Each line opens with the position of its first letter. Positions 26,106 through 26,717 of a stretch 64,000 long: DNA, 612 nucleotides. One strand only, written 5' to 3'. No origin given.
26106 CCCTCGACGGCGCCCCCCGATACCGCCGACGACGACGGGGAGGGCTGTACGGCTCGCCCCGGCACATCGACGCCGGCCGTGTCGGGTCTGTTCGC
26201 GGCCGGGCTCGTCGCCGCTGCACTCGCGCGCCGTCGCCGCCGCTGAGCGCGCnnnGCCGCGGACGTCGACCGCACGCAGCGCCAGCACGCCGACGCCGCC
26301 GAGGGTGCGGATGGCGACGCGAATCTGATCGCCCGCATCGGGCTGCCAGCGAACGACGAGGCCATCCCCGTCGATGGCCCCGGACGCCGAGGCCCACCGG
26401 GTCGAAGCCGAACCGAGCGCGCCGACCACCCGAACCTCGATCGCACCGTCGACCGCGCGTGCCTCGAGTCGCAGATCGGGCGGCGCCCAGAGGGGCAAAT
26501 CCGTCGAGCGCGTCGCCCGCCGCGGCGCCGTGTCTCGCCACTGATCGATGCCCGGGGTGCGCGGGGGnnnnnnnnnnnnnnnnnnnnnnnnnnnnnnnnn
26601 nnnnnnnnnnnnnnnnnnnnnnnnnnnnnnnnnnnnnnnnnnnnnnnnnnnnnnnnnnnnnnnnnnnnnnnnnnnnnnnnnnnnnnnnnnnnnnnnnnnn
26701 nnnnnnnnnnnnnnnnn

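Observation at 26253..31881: B12-binding radical SAM enzyme that runs stop-less into a lipoprotein-like Pro-rich repeat region, downstream of a 994-aa Cys-repeat lipoprotein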

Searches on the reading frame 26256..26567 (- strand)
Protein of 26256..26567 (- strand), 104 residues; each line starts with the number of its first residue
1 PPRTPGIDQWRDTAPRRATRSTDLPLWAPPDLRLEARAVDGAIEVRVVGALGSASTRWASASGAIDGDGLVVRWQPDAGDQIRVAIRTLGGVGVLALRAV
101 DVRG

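Call 42: search_protein_representatives(alignment_id=A3)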
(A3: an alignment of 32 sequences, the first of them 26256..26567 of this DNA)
Query: 32 sequences, 104 profile positions. Proteins with E-value up to 0.001 (for the whole library): 154; up to 1e-10: 131; up to 1e-30: 42. The best 150 are listed.
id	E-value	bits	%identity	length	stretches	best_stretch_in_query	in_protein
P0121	4.4e-38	145.4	-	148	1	4-102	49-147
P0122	1.8e-37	143.4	-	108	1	4-102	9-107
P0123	1.8e-37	143.4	-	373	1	4-103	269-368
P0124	3.5e-36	139.3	-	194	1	5-103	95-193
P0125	7.5e-36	138.2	-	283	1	5-102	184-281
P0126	1.0e-35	137.8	-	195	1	3-102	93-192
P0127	1.1e-35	137.6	-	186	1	3-102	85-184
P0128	1.5e-35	137.2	-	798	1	3-102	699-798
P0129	2.1e-35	136.7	-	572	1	5-102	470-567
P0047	2.9e-35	136.3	-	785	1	2-102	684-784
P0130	5.1e-35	135.5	-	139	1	4-103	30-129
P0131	6.0e-35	135.3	-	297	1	2-101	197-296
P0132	3.5e-34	132.8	-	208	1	2-102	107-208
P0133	4.3e-34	132.5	-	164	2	3-90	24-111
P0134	4.8e-34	132.4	-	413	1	5-102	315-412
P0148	1.1e-32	128.0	-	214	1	3-100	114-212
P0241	1.3e-13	66.7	-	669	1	19-96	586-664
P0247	1.5e-12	63.3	-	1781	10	42-88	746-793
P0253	7.3e-10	54.7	-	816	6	19-77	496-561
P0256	3.4e-08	49.3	-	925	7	20-65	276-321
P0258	1.0e-07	47.8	-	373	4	51-90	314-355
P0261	4.6e-06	42.5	-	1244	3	21-78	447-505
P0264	2.9e-05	39.9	-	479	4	51-95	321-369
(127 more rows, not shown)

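Call 45: predict_structure(alignment_id=A3)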
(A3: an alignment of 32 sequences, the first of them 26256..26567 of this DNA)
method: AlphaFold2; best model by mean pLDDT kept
length: 104 residues; sequences in the alignment: 32
mean_pLDDT: 85.6   pTM: 0.72
mean pLDDT of the five models: 85.6, 85.4, 85.3, 83.9, 83.3
residues with pLDDT >= 90: 63; 70-90: 21; 50-70: 16; < 50: 4
segments of 3 or more residues with pLDDT < 50: none
pLDDT, mean of each block of 10 residues (from residue 1): 52 61 79 96 95 92 96 96 94 95 89
secondary structure, 60 per line:
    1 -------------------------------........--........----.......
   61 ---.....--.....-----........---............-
elements in order: E32-39 E42-49 E54-60 E64-68 E71-75 E81-88 E92-98 H99-103

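Call 48: fold_search(model_id=the predicted structure, library=pdb)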
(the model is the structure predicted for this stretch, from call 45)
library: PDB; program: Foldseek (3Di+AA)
matches with E <= 10: 1454; with E <= 0.001: 0
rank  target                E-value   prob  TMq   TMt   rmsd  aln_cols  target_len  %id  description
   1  5jlz_B                8.4e-03  1.00  0.41  0.24   7.3        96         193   14  Crystal structure of HLA-DRB1*04:01 in complex with modified alpha-enolase peptide 26-40 with citrulline at the positi (released 2016-12-07)
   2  9eji_B                1.1e-02  0.99  0.38  0.24   8.5        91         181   13  Peptide-independent T cell receptor recognition of HLA-DQ2 (released 2025-03-26)
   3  8cmc_B                1.3e-02  1.00  0.43  0.25   6.9        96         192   12  Human Leukocyte Antigen class II allotype DR1 presenting SARS-CoV-2 Spike peptide S511-530 (released 2023-07-26)
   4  4i5b_E                1.3e-02  0.99  0.43  0.25   7.2        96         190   12  Structure of human MHC class II protein HLA-DR1 carrying an influenza hemagglutinin peptide partially filling the bind (released 2013-12-04)
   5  8cmi_E                1.4e-02  0.99  0.40  0.26   6.2        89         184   12  Human Leukocyte Antigen class II allotype DR1 presenting SARS-CoV-2 Omicron (BA.1) Spike peptide S761-775 (released 2023-07-26)
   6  6cpl_B                1.4e-02  0.99  0.43  0.26   6.5        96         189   12  Crystal structure of DR11 presenting the gag293 epitope (released 2018-06-06)
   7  9bf9_B                1.5e-02  0.99  0.43  0.25   7.1        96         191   12  Human LAG-3-HLA-DR1 complex (released 2024-12-25)
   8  4p2o_A                1.5e-02  0.97  0.39  0.25   7.8        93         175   12  Crystal structure of the 2B4 TCR in complex with 2A/I-Ek (released 2014-05-21)
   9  2q6w_B                1.6e-02  0.99  0.43  0.26   7.0        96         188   12  The structure of HLA-DRA, DRB3*0101 (DR52a) with bound platelet integrin peptide associated with fetal and neonatal al (released 2007-07-24)
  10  4ov5_E                1.8e-02  1.00  0.45  0.27   7.3        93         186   12  Structure of HLA-DR1 with a bound peptide with non-optimal alanine in the P1 pocket (released 2014-07-16)
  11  8euq_G                1.8e-02  0.99  0.41  0.23   8.4        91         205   15  Crystal structure of HLA-DRA*01:01/HLA-DRB1*04:01 in complex with c44H10 Fab (released 2023-04-19)
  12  4h25_E                2.0e-02  0.99  0.39  0.25   6.6        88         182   11  TCR interaction with peptide mimics of nickel offers structure insights to nickel contact allergy (released 2013-10-16)
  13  6cqq_B                2.0e-02  0.99  0.43  0.25   7.3        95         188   13  Crystal structure of F24 TCR -DR15-RQ13 peptide complex (released 2018-06-06)
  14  7yx9_B                2.0e-02  0.97  0.39  0.23   7.1        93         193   12  MHC-II dynamics are maintained in HLA-DR allotypes to ensure catalyzed peptide exchange (released 2023-02-22)
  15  7y73_B                2.1e-02  0.99  0.43  0.46   4.6        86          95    8  Crystal structure of sDscam Ig1 domain, isoform beta3v7 (released 2023-05-24)
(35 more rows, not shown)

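Call 49: search_protein_families(library=pfam, proteins=[P0247, P0253, P0256, P0258, P0261, P0264, P0241, P0132], max_evalue=0.01)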
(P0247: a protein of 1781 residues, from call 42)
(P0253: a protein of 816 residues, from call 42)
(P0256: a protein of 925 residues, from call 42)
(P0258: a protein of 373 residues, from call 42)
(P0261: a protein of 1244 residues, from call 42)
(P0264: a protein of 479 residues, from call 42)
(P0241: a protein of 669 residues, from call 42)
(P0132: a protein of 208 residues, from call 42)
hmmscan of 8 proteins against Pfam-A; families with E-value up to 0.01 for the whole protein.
P0247 (1781 aa): 21 families
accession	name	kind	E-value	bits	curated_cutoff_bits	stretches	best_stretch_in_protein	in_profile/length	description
PF00801.26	PKD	-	2.6e-79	261.7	23.5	15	558-627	4-72/80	PKD domain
PF17963.7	Big_9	-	1.9e-72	240.6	23.6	10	1333-1413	1-83/89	Bacterial Ig domain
PF18911.6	PKD_4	-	8.2e-51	170.4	27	5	462-541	1-76/85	PKD domain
PF22352.2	K319L-like_PKD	-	2.2e-45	153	27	3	1702-1768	14-84/84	K319L-like, PKD domain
PF05345.18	He_PIG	-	1.5e-22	80.3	24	2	554-636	3-95/96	Putative Ig domain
PF13927.12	Ig_3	-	1.5e-20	73.9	30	0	209-264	9-73/78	Immunoglobulin domain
PF13895.12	Ig_2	-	3e-16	59.9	27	1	210-283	7-77/79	Immunoglobulin domain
PF06832.18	BiPBP_C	-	6.5e-14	52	26.8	0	1365-1413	41-87/90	Penicillin-Binding Protein C-terminus Family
PF21027.3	Sde0182_C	-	3.1e-13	50.5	27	0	1183-1247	5-68/83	Cellulose-binding protein Sde0182, C-terminal domain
PF19077.6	Big_13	-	6.1e-11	43.1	27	0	560-638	27-102/102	Bacterial Ig-like domain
PF01835.25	MG2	-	3e-08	34.4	32.8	0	836-895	39-96/96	MG2 domain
PF00041.27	fn3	-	2.2e-07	31.4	25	1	105-189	2-82/84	Fibronectin type III domain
PF24908.1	Ig_SIBA-E_2nd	-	5.8e-07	30.1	27.8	0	1622-1670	30-78/117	Integrin beta-like protein A-E, second Ig-like domain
PF17892.7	Cadherin_5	-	9.9e-07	29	26.5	0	665-721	34-95/98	Cadherin-like domain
PF22839.2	DUF7015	-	1.1e-06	29.3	35.2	0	1699-1725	62-88/100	Domain of unknown function (DUF7015)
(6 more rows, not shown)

P0253 (816 aa): 8 families
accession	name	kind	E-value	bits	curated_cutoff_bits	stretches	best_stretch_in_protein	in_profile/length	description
PF17963.7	Big_9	-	8.3e-113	370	23.6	6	413-497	1-89/89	Bacterial Ig domain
PF17892.7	Cadherin_5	-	5.3e-72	238.3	26.5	6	231-317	2-98/98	Cadherin-like domain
PF20611.3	DUF6801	-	2e-43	148.7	26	1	48-218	1-156/161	Family of unknown function (DUF6801)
PF17803.7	Cadherin_4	-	3.3e-39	133.7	25.1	6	402-467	2-70/71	Bacterial cadherin-like domain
PF22352.2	K319L-like_PKD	-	3.9e-19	68.9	27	1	523-589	13-84/84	K319L-like, PKD domain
PF17425.8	Arylsulfotran_N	-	2.1e-08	34.6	24.2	0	687-727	8-48/88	Arylsulfotransferase Ig-like domain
PF00801.26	PKD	-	2e-05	25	23.5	0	426-468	12-53/80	PKD domain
PF12587.13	DUF3761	-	0.00041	21.2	29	0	709-735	50-76/82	Protein of unknown function (DUF3761)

P0256 (925 aa): 9 families
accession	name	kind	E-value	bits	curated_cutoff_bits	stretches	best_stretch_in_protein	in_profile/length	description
PF19081.6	Ig_7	-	3.3e-18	66.2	27.3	2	60-142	1-83/84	Ig-like domain CHU_C associated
PF18962.6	Por_Secre_tail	-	1.7e-11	44.7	27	1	854-923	1-75/75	Secretion system C-terminal sorting domain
PF13911.12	AhpC-TSA_2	-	3.3e-11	44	27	0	215-245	87-110/114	AhpC/TSA antioxidant enzyme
PF15025.12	C5orf34-like_N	-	7.8e-09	35.9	27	0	641-681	23-63/70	C5orf34-like, N-terminal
PF09691.15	T2SS_PulS_OutS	-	1.4e-06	28.8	25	0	382-420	67-105/110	Type II secretion system pilotin lipoprotein (PulS_OutS)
PF19109.5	DUF5796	-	0.0002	21.8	36.9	0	431-482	15-65/139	Family of unknown function (DUF5796)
PF13540.12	RCC1_2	-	0.0016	18.6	22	1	10-39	2-30/30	Regulator of chromosome condensation (RCC1) repeat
PF00415.24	RCC1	-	0.0044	18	21.7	0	5-21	33-49/50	Regulator of chromosome condensation (RCC1) repeat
PF23197.1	IG_AIR9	-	0.006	16.8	27.5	0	141-203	2-65/87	AIR9 A9 domain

P0258 (373 aa): 15 families
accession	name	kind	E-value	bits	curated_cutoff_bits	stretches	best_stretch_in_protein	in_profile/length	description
PF17963.7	Big_9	-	3.2e-39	134.1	23.6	4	12-96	1-88/89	Bacterial Ig domain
PF18911.6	PKD_4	-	3.8e-22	78.6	27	2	12-96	1-83/85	PKD domain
PF00801.26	PKD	-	2.8e-21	75.8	23.5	3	20-96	4-78/80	PKD domain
PF22352.2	K319L-like_PKD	-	4.4e-16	59.1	27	1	30-98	11-84/84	K319L-like, PKD domain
PF17892.7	Cadherin_5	-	1.4e-15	57.3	26.5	2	12-98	2-97/98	Cadherin-like domain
PF13927.12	Ig_3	-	3.5e-13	50.3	30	0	284-327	1-41/78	Immunoglobulin domain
PF05345.18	He_PIG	-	3.1e-12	47.2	24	2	203-272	9-88/96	Putative Ig domain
PF21027.3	Sde0182_C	-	5.2e-12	46.6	27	0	220-232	10-22/83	Cellulose-binding protein Sde0182, C-terminal domain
PF17803.7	Cadherin_4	-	3.4e-11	43.9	25.1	0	93-153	2-54/71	Bacterial cadherin-like domain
PF13895.12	Ig_2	-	4.1e-11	43.4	27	0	16-98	3-79/79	Immunoglobulin domain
PF00047.31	ig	-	5.1e-09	36.7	21.8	0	114-146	3-34/81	Immunoglobulin domain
PF06832.18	BiPBP_C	-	2.3e-06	27.8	26.8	0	225-266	42-84/90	Penicillin-Binding Protein C-terminus Family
PF16407.11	PKD_2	-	4.8e-05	24.1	39.2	0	201-280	21-109/157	PKD-like family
PF09207.16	Yeast-kill-tox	-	0.00079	20.5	23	0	124-162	5-41/87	Yeast killer toxin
PF18981.6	InlK_D3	-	0.0084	16.6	25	0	71-92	47-68/75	Internalin K domain (D3/D4)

P0261 (1244 aa): 3 families
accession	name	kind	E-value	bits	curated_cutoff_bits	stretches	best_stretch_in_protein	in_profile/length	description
PF17963.7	Big_9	-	1.5e-88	292.2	23.6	10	538-616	5-88/89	Bacterial Ig domain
PF17892.7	Cadherin_5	-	2.5e-34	117.4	26.5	7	481-533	45-98/98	Cadherin-like domain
PF03797.25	Autotransporter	-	4.6e-27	95.8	26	1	951-1222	2-254/255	Autotransporter beta-domain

P0264 (479 aa): 5 families
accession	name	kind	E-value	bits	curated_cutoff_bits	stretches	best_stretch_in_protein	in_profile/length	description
PF03168.19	LEA_2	-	1.4e-09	38.7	25.4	0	225-266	12-46/98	Late embryogenesis abundant protein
PF06832.18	BiPBP_C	-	2.6e-09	37.3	26.8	0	91-157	7-67/90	Penicillin-Binding Protein C-terminus Family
PF25174.1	Beta-prop_THOC3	-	0.0021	17.5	305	0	226-261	88-123/272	THOC3 beta-propeller domain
PF18929.5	DUF5678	-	0.0078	16.5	23.2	0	330-345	14-29/49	Family of unknown function (DUF5678)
PF02368.24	Big_2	-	0.009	16.4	22.8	0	117-149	17-49/79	Bacterial Ig-like domain (group 2)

P0241 (669 aa): 2 families
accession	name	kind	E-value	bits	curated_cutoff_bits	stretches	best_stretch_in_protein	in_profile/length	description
PF04055.27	Radical_SAM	-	4.6e-12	46.8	29.5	1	183-331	3-136/166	Radical SAM superfamily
PF02310.24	B12-binding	-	6.5e-12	45.8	32.1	1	12-121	13-120/121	B12 binding domain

P0132 (208 aa): 0 families

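Call 50: find_homologous_proteins(query=P0241, max_evalue=0.00001)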
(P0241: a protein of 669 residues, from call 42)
Query P0241 (669 aa): 164 proteins with E <= 0.00001 among 8000 candidates; the best 120 are listed.
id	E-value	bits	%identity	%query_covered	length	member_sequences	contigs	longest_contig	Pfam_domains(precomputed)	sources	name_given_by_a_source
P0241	0.0e+0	1478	100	100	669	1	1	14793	PF04055.28,PF02310.25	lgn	-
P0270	8.3e-259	879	63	100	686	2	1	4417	PF04055.28,PF02310.25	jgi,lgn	-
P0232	1.1e-195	670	52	85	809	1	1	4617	PF04055.28,PF02310.25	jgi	-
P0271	8.7e-185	634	55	78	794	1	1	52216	PF04055.28,PF02310.25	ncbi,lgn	ncbi:MAG: cobalamin-dependent protein [Pseudomonadota bacterium]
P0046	1.4e-151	525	48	75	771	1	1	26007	PF04055.28,PF02310.25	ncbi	-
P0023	6.0e-151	522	46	80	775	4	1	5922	PF04055.28,PF02310.25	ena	-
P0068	6.2e-150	519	48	80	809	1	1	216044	PF04055.28,PF02310.25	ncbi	ncbi:MAG: radical SAM protein [Sandaracinus sp.]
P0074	4.5e-149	516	49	81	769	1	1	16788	PF04055.28,PF02310.25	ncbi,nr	ncbi:MAG: cobalamin-dependent protein [Deltaproteobacteria bacterium]|nr:cobalamin-dependent protein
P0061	6.5e-146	506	42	92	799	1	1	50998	PF04055.28,PF02310.25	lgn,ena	-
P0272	1.2e-145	505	47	79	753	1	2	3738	PF04055.28,PF02310.25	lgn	-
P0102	1.6e-145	505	49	77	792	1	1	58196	PF04055.28,PF02310.25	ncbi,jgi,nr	ncbi:MAG: B12-binding domain-containing radical SAM protein [Deltaproteobacteria bacterium]|nr:B12-b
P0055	2.0e-145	504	47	83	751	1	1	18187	PF04055.28,PF02310.25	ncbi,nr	ncbi:MAG TPA: radical SAM protein [Sandaracinaceae bacterium LLY-WYZ-13_1]|nr:radical SAM protein [S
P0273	3.0e-145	504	51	75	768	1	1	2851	PF04055.28,PF02310.25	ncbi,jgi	-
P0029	5.4e-145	503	47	78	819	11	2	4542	PF04055.28,PF02310.25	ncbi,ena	-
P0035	3.9e-144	500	47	79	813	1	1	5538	PF04055.28,PF02310.25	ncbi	-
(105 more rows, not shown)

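Call 61: find_encoding_contigs(protein=P0148, flank=4000, max_places=3)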
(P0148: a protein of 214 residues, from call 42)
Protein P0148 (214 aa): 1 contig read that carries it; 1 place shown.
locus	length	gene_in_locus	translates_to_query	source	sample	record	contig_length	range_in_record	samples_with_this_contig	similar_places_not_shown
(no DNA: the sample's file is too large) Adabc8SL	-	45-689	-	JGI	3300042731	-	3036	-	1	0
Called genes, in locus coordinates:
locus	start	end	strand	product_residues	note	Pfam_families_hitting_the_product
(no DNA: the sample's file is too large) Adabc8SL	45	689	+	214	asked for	-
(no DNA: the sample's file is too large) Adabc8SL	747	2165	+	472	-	PF00375:SDF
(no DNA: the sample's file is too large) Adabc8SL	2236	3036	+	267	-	?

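Call 62: find_encoding_contigs(protein=P0241, flank=8000, max_places=3)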
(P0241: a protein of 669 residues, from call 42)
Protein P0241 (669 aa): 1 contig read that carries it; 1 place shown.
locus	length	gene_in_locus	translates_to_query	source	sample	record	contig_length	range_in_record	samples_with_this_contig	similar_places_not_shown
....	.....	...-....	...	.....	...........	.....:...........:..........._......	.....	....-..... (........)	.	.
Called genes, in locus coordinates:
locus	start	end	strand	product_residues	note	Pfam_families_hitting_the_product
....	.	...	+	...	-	?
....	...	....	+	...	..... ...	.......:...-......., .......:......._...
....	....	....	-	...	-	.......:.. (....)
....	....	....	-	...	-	-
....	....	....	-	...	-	-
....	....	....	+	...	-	-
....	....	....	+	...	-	-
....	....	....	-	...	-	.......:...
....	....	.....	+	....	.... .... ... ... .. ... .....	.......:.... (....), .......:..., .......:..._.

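Call 66: find_encoding_contigs(protein=P0122, flank=4000, max_places=2)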
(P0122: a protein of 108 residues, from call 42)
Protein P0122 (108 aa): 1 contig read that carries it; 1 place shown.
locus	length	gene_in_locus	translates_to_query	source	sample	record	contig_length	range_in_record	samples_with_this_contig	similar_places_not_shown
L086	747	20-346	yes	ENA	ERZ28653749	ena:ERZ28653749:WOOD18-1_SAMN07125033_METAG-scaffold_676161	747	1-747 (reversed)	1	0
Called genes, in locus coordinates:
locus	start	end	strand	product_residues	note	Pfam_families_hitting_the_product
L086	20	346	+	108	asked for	-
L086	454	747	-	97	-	?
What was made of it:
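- Tried and rejected: P0148 and P0122 start 45 and 20 nt from contig ends (calls 61, 66).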

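Call 67: find_encoding_contigs(protein=P0132, flank=4000, max_places=2)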
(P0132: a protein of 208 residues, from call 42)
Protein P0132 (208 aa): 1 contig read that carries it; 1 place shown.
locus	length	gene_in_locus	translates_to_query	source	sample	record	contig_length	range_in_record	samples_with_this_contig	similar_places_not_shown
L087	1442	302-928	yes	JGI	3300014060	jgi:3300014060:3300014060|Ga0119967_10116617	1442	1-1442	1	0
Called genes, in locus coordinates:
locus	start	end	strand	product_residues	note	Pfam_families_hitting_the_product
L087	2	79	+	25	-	?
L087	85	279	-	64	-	-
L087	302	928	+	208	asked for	-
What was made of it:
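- Tried and rejected: P0132 sits on a 1.4-kb contig with an unrelated N-terminus, so it is probably an IS insertion or a chimera (call 67).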
